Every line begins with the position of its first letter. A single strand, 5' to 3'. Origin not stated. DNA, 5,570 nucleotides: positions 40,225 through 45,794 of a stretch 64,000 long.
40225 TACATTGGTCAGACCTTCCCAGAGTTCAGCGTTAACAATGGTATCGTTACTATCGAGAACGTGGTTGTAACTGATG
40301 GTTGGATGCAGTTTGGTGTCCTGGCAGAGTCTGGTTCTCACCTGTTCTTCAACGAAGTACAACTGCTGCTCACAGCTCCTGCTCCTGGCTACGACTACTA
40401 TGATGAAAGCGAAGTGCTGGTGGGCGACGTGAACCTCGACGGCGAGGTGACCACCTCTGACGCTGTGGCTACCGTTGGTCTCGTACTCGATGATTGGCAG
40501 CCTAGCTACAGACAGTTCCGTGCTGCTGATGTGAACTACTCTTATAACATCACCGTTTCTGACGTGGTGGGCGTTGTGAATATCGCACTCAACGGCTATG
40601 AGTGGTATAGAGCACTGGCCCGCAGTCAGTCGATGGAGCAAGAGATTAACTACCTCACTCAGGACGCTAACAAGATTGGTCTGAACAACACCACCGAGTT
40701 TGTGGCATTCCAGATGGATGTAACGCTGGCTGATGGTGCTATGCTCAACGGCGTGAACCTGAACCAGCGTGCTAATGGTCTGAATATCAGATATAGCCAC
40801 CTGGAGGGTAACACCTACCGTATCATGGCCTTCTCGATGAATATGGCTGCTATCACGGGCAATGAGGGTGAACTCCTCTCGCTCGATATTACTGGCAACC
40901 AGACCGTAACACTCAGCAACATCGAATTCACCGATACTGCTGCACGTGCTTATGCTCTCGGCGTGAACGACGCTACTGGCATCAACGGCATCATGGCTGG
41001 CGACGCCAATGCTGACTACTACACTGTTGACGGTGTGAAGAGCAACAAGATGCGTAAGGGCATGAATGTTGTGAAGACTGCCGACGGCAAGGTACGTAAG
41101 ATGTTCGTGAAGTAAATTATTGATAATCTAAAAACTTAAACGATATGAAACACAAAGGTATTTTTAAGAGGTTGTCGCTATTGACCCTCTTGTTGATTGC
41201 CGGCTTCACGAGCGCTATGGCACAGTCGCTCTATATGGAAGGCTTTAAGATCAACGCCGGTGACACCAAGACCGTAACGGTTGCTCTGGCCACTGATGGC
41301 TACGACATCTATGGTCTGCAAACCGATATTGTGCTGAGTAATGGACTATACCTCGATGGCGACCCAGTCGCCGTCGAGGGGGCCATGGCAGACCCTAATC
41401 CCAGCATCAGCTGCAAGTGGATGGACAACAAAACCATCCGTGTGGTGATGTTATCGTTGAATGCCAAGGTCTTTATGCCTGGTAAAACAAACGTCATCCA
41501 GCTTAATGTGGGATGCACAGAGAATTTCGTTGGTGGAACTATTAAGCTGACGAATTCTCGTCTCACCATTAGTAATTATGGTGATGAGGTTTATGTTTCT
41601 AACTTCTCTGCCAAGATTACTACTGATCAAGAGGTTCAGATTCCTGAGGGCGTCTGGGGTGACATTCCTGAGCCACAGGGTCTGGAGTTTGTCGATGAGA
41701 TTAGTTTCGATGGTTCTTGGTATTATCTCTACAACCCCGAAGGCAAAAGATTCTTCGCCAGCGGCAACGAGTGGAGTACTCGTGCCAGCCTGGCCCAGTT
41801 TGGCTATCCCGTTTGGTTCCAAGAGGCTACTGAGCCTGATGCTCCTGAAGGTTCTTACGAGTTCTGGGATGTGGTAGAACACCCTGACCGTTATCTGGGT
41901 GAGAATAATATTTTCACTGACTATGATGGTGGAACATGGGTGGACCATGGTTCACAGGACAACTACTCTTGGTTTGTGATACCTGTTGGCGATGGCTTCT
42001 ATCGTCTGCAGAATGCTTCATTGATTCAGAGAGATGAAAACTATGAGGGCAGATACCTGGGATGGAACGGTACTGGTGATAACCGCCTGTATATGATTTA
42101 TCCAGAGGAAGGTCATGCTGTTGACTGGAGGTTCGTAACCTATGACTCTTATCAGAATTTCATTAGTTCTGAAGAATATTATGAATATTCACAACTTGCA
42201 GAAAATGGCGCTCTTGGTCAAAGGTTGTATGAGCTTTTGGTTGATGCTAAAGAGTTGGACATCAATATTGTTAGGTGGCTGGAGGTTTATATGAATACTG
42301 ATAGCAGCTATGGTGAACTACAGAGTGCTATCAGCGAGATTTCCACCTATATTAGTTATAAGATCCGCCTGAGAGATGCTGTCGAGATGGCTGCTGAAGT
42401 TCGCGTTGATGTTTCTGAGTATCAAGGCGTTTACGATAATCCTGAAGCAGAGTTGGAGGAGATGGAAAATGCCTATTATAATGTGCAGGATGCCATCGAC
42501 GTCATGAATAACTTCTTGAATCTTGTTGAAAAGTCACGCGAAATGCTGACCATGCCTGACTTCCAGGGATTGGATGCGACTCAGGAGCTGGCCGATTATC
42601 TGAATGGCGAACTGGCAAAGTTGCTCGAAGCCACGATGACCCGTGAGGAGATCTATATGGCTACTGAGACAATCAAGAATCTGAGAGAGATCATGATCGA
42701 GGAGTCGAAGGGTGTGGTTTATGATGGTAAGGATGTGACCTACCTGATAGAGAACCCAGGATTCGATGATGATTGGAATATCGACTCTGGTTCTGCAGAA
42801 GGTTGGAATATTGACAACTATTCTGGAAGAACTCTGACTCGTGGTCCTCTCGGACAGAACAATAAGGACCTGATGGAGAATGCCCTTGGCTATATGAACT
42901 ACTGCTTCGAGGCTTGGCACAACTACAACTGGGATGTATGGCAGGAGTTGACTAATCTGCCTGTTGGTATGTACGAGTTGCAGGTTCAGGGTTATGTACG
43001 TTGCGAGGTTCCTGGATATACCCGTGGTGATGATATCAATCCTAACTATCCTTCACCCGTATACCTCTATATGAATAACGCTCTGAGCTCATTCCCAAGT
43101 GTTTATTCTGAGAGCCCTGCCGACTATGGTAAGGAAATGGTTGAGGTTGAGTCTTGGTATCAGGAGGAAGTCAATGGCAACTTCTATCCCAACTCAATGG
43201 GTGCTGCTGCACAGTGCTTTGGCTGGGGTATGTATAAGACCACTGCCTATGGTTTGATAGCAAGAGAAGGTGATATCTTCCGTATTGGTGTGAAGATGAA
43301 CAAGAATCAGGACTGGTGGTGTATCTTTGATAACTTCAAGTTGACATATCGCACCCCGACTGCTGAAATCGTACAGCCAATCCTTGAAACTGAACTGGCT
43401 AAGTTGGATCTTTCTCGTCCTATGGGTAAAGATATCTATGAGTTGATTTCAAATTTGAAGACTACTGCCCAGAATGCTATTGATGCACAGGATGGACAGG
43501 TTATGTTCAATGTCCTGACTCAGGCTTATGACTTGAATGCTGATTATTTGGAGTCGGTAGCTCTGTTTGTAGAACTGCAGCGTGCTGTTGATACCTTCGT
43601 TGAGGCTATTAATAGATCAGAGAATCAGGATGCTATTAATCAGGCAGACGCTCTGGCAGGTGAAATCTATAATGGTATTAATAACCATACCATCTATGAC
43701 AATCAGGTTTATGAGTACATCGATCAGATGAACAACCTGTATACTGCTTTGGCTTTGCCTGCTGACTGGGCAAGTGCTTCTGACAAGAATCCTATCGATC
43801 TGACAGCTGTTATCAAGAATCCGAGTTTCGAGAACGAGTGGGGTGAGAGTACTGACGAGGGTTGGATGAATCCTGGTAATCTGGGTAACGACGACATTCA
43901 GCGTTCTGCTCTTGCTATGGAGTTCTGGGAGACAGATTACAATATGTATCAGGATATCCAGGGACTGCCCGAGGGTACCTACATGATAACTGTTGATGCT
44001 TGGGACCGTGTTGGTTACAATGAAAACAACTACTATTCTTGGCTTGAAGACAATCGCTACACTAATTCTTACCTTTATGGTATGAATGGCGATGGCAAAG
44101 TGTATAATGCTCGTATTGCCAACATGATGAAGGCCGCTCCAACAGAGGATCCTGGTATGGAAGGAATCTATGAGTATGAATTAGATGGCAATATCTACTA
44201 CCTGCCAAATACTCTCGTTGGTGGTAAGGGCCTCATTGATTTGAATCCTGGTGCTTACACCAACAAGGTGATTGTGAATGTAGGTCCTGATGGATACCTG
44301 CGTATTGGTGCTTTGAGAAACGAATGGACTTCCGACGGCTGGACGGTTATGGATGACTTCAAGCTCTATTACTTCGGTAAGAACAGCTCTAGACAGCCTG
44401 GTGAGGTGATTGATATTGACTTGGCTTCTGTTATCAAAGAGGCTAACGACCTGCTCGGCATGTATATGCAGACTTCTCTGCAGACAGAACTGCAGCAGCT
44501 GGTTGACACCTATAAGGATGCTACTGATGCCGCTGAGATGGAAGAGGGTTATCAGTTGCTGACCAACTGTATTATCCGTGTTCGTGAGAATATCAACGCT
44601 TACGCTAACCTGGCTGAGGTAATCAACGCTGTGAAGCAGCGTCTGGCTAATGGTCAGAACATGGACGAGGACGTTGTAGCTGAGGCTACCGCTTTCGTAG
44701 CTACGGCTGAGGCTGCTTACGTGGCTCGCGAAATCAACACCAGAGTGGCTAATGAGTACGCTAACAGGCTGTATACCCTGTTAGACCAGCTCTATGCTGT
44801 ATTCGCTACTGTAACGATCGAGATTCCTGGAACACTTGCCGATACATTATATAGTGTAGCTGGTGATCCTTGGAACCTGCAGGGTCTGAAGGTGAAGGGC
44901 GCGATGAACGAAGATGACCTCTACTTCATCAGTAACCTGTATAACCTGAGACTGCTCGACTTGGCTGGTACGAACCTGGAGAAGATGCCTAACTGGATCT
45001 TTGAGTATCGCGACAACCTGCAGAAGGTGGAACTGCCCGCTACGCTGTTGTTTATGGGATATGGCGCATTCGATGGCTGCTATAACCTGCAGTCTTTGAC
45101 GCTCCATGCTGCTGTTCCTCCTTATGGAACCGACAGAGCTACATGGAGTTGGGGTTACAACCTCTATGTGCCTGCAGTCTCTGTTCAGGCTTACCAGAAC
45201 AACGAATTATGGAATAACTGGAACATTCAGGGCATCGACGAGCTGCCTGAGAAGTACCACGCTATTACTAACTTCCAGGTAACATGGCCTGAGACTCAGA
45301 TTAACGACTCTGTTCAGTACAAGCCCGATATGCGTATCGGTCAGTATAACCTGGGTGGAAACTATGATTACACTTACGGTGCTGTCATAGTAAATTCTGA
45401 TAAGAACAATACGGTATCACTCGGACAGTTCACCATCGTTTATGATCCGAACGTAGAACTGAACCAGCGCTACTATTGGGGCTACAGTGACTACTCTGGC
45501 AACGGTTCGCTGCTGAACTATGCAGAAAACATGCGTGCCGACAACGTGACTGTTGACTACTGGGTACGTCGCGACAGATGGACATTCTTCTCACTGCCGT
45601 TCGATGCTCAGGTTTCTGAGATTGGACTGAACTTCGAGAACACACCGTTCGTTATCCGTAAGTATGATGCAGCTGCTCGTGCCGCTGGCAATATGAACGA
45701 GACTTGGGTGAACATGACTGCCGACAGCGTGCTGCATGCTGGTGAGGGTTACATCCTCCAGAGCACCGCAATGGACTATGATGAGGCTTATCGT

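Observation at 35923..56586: A 20.7-kb four-gene operon of giant secreted modular proteins with no catalytic domain: candidate undescribed cell-surface assembly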

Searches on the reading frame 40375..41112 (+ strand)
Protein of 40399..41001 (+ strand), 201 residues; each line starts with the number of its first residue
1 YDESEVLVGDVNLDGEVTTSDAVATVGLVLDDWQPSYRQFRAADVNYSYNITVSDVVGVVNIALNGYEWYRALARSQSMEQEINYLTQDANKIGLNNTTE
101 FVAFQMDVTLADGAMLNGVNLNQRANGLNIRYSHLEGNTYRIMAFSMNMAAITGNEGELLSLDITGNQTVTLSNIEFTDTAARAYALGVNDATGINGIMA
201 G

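Call 52: search_protein_families(library=pfam, max_evalue=10, proteins=[window:40399-41001:+])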
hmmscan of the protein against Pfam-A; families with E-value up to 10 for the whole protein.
seq(201 aa): 1 family
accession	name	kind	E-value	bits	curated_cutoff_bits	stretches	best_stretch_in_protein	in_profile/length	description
PF00404.24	Dockerin_1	-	0.0011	19.6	22.9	1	9-56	2-49/57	Dockerin type I domain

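Call 73: predict_structure(alignment_id=A4)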
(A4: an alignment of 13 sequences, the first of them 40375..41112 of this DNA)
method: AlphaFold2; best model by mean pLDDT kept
length: 246 residues; sequences in the alignment: 13
mean_pLDDT: 77.6   pTM: 0.70
mean pLDDT of the five models: 77.6, 76.1, 75.6, 73.3, 56.0
residues with pLDDT >= 90: 100; 70-90: 69; 50-70: 44; < 50: 33
segments of 3 or more residues with pLDDT < 50: 1-4, 6-11, 76-88, 202-211
pLDDT, mean of each block of 10 residues (from residue 1): 42 79 91 94 92 87 92 58 42 82 86 95 95 92 95 91 89 91 88 74 35 59 62 63 64
secondary structure, 60 per line:
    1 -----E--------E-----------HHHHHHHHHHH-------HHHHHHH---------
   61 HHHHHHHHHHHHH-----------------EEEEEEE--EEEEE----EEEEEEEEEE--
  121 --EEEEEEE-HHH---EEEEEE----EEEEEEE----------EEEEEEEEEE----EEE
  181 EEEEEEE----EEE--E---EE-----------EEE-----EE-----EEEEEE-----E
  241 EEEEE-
elements in order: H27-37 H45-51 H61-73 E91-97 E100-104 E109-118 E123-129 E137-142 E147-153 E164-173 E178-187 E192-194 E214-216 E229-234 E240-245

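Call 78: fold_search(model_id=the predicted structure, library=pdb)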
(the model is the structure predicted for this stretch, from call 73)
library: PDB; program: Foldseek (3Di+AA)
matches with E <= 10: 1056; with E <= 0.001: 20
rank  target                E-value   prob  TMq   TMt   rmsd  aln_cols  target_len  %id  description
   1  2xdh                  1.4e-05  1.00  0.35  0.60   5.3       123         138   13  Non-cellulosomal cohesin from the hyperthermophilic archaeon Archaeoglobus fulgidus (released 2010-05-26)
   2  6kge_A                9.0e-05  1.00  0.30  0.49   6.4       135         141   12  Crystal structure of CaDoc0917(R16D)-CaCohA2 complex at pH 5.5 (released 2020-07-08)
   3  2w1n                  1.1e-04  1.00  0.30  0.32  20.4       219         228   11  cohesin and fibronectin type-III double module construct from the Clostridium perfringens glycoside hydrolase GH84C (released 2009-02-03)
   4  2jh2_A                1.3e-04  1.00  0.33  0.57   5.5       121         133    9  X-ray crystal structure of a cohesin-like module from Clostridium perfringens (released 2007-11-06)
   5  6kgc_A                1.4e-04  1.00  0.31  0.50   7.7       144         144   13  Crystal structure of CaDoc0917(R49D)-CaCohA2 complex at pH 5.4 (released 2020-07-08)
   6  5nrm_A                1.6e-04  1.00  0.34  0.55   5.5       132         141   11  Crystal structure of the sixth cohesin from Acetivibrio cellulolyticus' scaffoldin B in complex with Cel5 dockerin S51 (released 2018-01-31)
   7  4dh2_C                1.6e-04  1.00  0.32  0.48   6.8       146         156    9  Crystal structure of Coh-OlpC(Cthe_0452)-Doc435(Cthe_0435) complex: A novel type I Cohesin-Dockerin complex from Clost (released 2012-11-28)
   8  6kgd_A                1.7e-04  1.00  0.34  0.56   5.8       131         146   12  Crystal structure of CaDoc0917(R49D)-CaCohA2 complex at pH 8.0 (released 2020-07-08)
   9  4dh2_A                2.1e-04  1.00  0.31  0.46   6.7       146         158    8  Crystal structure of Coh-OlpC(Cthe_0452)-Doc435(Cthe_0435) complex: A novel type I Cohesin-Dockerin complex from Clost (released 2012-11-28)
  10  4uyp_C                2.5e-04  1.00  0.32  0.51   6.0       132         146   11  High resolution structure of the third cohesin ScaC in complex with the ScaB dockerin with a mutation in the N-termina (released 2015-04-15)
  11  2jh2_C                2.8e-04  1.00  0.32  0.57   5.6       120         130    9  X-ray crystal structure of a cohesin-like module from Clostridium perfringens (released 2007-11-06)
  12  6kgf_A                3.1e-04  1.00  0.29  0.45   6.6       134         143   13  Crystal structure of CaDoc0917(R16D)-CaCohA2 complex at pH 8.2 (released 2020-07-08)
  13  5nrk_A                3.3e-04  1.00  0.35  0.57   5.8       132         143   11  Crystal structure of the sixth cohesin from Acetivibrio cellulolyticus' scaffoldin B in complex with Cel5 dockerin S15 (released 2018-01-31)
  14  6kgf_C                3.9e-04  1.00  0.33  0.53   5.6       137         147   14  Crystal structure of CaDoc0917(R16D)-CaCohA2 complex at pH 8.2 (released 2020-07-08)
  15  4fl4_C                4.2e-04  1.00  0.34  0.28  17.1       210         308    9  Scaffoldin conformation and dynamics revealed by a ternary complex from the Clostridium thermocellum cellulosome (released 2012-06-27)
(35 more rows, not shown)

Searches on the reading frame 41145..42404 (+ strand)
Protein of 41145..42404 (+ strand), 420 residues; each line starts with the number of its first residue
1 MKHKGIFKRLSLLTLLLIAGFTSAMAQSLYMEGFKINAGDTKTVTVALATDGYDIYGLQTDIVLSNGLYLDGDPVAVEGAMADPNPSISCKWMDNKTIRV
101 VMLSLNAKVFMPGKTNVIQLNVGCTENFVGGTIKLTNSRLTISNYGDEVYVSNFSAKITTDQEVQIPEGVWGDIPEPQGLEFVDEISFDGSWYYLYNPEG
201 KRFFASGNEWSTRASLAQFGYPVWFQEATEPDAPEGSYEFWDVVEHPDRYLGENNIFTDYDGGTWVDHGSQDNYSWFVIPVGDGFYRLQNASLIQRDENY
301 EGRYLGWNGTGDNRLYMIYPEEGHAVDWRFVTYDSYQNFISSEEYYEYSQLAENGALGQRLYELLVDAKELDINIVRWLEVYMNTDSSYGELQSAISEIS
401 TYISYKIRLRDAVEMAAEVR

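Call 24: search_protein_families(library=pfam, max_evalue=1, proteins=[window:41145-42404:+])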
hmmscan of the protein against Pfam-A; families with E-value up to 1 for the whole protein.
seq(420 aa): 1 family
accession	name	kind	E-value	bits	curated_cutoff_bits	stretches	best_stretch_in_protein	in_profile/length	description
PF23618.1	T4_gp9_10_C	-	0.034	14.9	25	1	109-164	24-82/110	Bacteriophage T4 gp9/10-like protein, C-terminal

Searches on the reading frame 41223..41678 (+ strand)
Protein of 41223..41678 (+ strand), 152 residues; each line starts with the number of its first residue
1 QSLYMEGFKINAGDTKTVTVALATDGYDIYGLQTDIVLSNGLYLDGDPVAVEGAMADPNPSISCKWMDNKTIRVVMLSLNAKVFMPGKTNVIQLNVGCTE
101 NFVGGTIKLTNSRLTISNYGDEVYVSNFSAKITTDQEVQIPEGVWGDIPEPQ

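Call 48: search_solved_structures(query=A2, max_evalue=10, show_alignments=2)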
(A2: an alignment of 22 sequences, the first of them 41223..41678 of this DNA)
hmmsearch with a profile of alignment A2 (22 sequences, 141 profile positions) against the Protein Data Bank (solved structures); distinct sequences matched with E-value up to 10: 6.
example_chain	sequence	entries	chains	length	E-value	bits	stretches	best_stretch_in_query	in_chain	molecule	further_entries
2jh2_A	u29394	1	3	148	0.0096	19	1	7-129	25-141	O-GLCNACASE NAGJ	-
2ozn_A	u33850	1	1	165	0.013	18.6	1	7-129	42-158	O-GlcNAcase nagJ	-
2o4e_A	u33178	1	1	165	0.014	18.6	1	7-129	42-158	O-GlcNAcase nagJ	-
2w1n_A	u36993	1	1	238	0.03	17.4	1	7-129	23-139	O-GLCNACASE NAGJ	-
5jp0_A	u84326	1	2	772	0.12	15.5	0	69-107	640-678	Beta-glucosidase BoGH3B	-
5e1v_B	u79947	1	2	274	1.1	12.4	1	75-118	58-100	Polyketide synthase PksL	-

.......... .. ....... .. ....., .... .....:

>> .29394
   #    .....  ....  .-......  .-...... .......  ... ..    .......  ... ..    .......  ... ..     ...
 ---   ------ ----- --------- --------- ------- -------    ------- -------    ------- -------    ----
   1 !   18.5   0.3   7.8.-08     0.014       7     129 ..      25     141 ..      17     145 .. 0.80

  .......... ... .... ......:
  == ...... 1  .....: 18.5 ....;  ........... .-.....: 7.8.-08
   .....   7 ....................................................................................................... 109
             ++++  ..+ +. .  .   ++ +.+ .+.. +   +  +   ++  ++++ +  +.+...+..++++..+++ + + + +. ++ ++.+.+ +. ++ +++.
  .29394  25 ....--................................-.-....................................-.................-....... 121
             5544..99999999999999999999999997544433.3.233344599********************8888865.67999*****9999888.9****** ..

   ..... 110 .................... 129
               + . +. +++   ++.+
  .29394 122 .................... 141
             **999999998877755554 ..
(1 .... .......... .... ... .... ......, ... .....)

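Call 52: search_protein_families(library=pfam, max_evalue=10, proteins=[window:41223-41678:+])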
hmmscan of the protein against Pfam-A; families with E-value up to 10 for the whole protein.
seq(152 aa): 5 families
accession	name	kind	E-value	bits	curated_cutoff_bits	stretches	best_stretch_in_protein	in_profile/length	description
PF23618.1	T4_gp9_10_C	-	0.012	16.4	25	1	82-138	23-82/110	Bacteriophage T4 gp9/10-like protein, C-terminal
PF25364.1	PH_NDK7_N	-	0.05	14.2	100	1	67-129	30-88/89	Nucleoside diphosphate kinase 7 N-terminal PH domain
PF05303.17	GSKIP_dom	-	0.15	12.6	20.9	1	8-37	34-63/105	GSKIP domain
PF18432.7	ECD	-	0.15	12.2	25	1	47-87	28-68/110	Extracellular Cadherin domain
PF09926.15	DUF2158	-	0.16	12.2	22.3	1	53-71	21-38/50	Uncharacterized small protein (DUF2158)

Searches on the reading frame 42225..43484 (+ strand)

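Call 24: search_protein_families(library=pfam, max_evalue=1, proteins=[window:42225-43484:+])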
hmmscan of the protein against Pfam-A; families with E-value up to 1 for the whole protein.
seq(420 aa): 1 family
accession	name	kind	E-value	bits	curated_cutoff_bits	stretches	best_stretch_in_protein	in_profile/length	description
PF07311.17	Dodecin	-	0.15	12.8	22.5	1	143-173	23-53/64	Dodecin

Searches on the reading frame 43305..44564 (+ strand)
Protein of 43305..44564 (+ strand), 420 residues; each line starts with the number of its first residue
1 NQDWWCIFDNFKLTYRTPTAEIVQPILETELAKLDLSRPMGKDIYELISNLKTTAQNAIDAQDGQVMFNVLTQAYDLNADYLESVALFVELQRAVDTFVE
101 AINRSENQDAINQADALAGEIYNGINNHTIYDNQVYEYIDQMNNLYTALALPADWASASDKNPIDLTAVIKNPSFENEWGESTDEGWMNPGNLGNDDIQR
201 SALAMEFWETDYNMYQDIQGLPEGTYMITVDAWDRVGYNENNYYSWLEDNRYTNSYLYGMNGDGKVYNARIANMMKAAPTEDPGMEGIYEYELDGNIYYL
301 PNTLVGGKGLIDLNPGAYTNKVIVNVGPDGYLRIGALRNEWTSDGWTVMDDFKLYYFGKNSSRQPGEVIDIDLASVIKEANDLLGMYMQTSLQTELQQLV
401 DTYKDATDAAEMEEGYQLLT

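Call 24: search_protein_families(library=pfam, max_evalue=1, proteins=[window:43305-44564:+])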
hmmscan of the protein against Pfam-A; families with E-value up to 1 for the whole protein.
seq(420 aa): 1 family
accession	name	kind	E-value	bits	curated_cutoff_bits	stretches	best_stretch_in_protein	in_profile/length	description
PF22281.1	DUF6959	-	0.18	12.5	27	0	91-126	38-73/88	Family of unknown function (DUF6959)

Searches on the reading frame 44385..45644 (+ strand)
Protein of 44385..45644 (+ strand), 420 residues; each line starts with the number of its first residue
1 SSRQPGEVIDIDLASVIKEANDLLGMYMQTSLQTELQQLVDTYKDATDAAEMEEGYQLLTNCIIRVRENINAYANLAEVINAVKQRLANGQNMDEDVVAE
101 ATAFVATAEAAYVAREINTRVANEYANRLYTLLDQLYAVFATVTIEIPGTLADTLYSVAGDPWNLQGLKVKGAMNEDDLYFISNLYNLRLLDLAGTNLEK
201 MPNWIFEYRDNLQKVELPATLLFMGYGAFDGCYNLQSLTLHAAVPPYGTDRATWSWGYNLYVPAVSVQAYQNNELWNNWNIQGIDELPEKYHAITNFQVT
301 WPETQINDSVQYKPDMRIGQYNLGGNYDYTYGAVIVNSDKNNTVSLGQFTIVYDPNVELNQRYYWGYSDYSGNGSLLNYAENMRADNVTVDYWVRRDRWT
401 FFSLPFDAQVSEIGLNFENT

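Call 24: search_protein_families(library=pfam, max_evalue=1, proteins=[window:44385-45644:+])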
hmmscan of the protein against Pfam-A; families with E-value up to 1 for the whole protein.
seq(420 aa): 6 families
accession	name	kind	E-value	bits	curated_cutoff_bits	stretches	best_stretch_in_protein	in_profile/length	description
PF13306.12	LRR_5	-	3.5e-05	24.2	27.7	1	184-242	55-110/127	BspA type Leucine rich repeat region (6 copies)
PF08745.17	PIN_5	-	0.0012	18.7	27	1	15-110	32-127/205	PINc domain ribonuclease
PF13855.12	LRR_8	-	0.068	13.4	27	1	187-241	2-57/61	Leucine rich repeat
PF22453.1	TubZ-like_C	-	0.13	12.7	26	1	74-128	47-104/144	Tubulin/FtsZ-like protein TubZ-like, C-terminal domain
PF09496.15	CENP-O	-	0.14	12.7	23.9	1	35-129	62-155/197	Cenp-O kinetochore centromere component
PF01996.21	F420_ligase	-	0.15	12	25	1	75-129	12-67/218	F420-0:Gamma-glutamyl ligase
